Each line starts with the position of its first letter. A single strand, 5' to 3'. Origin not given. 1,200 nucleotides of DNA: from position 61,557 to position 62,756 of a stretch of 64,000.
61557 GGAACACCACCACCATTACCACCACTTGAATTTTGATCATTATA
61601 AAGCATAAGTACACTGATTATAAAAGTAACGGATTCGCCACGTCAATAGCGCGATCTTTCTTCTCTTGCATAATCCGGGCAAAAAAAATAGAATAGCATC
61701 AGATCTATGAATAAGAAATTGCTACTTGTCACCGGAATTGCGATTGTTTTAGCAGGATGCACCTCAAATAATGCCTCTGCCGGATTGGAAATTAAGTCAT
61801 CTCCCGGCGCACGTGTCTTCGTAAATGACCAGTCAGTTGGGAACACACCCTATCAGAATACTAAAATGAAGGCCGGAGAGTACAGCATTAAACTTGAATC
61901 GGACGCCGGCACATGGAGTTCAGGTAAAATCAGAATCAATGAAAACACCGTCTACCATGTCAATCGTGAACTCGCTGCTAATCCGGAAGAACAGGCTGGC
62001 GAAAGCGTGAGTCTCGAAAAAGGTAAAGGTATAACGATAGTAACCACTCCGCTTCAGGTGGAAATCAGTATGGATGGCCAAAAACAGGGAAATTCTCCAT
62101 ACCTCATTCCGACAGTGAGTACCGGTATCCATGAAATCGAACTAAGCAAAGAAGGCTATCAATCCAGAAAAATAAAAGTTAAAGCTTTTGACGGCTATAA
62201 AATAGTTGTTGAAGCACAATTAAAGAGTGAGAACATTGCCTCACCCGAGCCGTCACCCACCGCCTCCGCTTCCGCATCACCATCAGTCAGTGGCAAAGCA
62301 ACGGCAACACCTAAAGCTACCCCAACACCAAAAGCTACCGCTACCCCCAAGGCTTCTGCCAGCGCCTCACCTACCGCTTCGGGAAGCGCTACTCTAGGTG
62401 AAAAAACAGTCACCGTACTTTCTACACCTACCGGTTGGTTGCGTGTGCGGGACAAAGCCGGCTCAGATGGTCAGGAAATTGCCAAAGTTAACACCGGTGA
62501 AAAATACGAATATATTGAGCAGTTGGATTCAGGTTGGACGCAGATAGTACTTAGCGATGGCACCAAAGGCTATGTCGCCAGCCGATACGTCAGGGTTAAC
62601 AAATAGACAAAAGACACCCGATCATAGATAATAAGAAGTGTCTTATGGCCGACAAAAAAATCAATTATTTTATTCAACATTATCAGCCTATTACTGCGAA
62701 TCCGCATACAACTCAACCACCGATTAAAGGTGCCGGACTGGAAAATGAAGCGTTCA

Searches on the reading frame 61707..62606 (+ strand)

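Call 32: search_protein_families(library=pfam, proteins=[window:61707-62606:+], max_evalue=0.001)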
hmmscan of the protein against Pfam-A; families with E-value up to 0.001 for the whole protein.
window:61707-62606:+ (299 aa): 3 families
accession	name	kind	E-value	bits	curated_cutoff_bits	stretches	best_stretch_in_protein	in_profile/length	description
PF08308.17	PEGA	-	1.8e-18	66.6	20.8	2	27-89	4-67/71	PEGA domain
PF08239.17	SH3_3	-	7.2e-10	39.3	27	1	245-295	3-53/54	Bacterial SH3 domain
PF11008.14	DUF2846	-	7.4e-05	23.2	34.3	0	35-89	24-80/92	Protein of unknown function (DUF2846)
